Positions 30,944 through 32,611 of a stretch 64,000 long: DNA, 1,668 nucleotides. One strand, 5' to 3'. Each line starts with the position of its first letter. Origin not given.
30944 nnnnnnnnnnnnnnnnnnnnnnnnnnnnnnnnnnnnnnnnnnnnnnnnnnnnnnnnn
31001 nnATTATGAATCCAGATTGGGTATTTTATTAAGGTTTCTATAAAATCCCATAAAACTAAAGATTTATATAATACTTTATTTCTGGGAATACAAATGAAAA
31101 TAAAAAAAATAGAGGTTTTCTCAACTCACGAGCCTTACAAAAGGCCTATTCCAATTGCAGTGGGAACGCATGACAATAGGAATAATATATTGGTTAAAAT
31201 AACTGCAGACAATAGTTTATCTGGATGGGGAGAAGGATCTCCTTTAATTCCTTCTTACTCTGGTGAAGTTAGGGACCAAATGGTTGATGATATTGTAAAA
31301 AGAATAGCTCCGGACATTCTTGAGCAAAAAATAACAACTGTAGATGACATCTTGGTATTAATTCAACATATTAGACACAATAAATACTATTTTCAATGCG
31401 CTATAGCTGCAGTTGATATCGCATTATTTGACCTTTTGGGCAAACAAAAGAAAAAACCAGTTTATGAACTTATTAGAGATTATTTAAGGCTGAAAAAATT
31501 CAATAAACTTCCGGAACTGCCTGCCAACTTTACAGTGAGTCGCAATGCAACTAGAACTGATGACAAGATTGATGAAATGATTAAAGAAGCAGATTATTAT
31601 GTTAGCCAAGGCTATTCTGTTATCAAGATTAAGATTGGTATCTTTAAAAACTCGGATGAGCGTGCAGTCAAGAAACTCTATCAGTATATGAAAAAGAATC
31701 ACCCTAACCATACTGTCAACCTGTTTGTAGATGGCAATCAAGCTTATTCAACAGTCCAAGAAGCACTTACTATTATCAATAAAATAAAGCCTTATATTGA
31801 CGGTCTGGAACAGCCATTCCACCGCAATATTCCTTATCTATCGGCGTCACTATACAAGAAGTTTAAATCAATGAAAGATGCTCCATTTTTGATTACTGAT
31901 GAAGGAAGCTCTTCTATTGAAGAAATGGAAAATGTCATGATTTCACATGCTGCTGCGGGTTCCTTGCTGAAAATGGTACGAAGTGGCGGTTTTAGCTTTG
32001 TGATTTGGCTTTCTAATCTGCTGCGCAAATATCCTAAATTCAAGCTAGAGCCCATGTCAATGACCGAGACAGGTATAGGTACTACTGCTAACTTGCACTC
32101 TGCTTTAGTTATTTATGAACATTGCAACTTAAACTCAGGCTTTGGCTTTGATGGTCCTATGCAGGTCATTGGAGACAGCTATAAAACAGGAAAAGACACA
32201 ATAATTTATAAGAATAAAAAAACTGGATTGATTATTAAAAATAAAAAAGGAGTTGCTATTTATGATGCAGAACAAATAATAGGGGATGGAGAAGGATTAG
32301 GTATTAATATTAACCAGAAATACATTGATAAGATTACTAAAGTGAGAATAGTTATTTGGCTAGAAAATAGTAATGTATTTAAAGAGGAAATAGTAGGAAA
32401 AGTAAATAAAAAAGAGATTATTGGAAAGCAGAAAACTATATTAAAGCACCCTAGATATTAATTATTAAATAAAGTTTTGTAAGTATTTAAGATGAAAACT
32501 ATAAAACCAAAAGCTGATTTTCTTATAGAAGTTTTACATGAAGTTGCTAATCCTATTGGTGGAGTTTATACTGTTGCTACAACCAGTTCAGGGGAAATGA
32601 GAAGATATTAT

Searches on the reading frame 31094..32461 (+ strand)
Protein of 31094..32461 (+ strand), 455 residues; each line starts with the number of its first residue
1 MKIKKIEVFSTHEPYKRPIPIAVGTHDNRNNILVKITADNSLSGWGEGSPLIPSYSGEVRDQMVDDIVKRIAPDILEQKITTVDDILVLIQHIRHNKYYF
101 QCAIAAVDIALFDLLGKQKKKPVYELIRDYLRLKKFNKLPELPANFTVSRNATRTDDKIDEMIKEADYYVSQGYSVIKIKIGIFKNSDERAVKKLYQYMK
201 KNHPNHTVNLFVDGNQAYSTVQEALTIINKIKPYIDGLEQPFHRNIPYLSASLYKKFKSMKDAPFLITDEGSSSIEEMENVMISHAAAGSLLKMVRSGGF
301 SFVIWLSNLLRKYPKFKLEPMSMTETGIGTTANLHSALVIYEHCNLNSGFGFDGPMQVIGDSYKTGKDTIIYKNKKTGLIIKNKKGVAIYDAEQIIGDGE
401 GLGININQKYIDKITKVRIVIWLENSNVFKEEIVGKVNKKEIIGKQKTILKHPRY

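Call 17: search_protein_families(library=pfam, max_evalue=0.001, proteins=[window:31094-32461:+])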
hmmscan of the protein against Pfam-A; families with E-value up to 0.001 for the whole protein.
window:31094-32461:+ (455 aa): 2 families
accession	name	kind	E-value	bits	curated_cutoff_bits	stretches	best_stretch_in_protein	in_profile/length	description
PF02746.21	MR_MLE_N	-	5.3e-16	59.3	22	1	5-127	1-116/117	Mandelate racemase / muconate lactonizing enzyme, N-terminal domain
PF13378.12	MR_MLE_C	-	1.8e-12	47.9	29.4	1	161-342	1-173/219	Enolase C-terminal domain-like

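Call 58: search_protein_families(library=ncbifam, max_evalue=0.00001, proteins=[window:31094-32458:+])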
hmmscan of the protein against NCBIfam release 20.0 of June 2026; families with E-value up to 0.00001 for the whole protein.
window:31094-32458:+ (455 aa): 12 families
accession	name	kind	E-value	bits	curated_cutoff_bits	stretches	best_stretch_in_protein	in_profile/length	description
TIGR02534.1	mucon_cyclo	subfamily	4.2e-20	72.1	334.95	1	3-340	1-314/368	muconate/chloromuconate family cycloisomerase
TIGR01928.1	menC_lowGC_arch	equivalog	4.6e-18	65.3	200.65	1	10-335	2-295/325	o-succinylbenzoate synthase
NF041118.1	A_G_epim_Thtga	equivalog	2.7e-17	62.9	500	1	1-243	1-219/341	L-Ala-D/L-Glu epimerase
NF040866.1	AraD_Arch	equivalog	3e-17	62.7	650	1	101-340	101-319/372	arabinonate dehydratase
NF043002.1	HProlDhtase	equivalog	3e-12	46.1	500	1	30-300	32-272/366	cis-3-hydroxy-L-proline dehydratase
NF002739.0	PRK02714.1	equivalog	1.1e-09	38.2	259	0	162-351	122-300/320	o-succinylbenzoate synthase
NF043051.1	ManoateDhtManD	equivalog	1.6e-09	37.1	550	1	25-260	11-231/403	D-mannonate dehydratase ManD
NF042940.1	racemase_DgcA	equivalog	3.5e-09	36.3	400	1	14-245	9-203/323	N-acetyl-D-Glu racemase DgcA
NF011654.0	PRK15072.1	subfamily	2.1e-08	33.5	430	1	25-257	11-229/404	D-galactonate dehydratase family protein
NF010624.0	PRK14017.1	equivalog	2.8e-08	33.3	311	1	32-131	16-110/382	galactonate dehydratase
NF040790.2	glucon_galact_dh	equivalog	3.1e-08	32.8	750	1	29-132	23-122/390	bifunctional D-gluconate/D-galactonate dehydratase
TIGR01927.1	menC_gam_Gplu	equivalog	2.2e-06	27.2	130.55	1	14-244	6-194/307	o-succinylbenzoate synthase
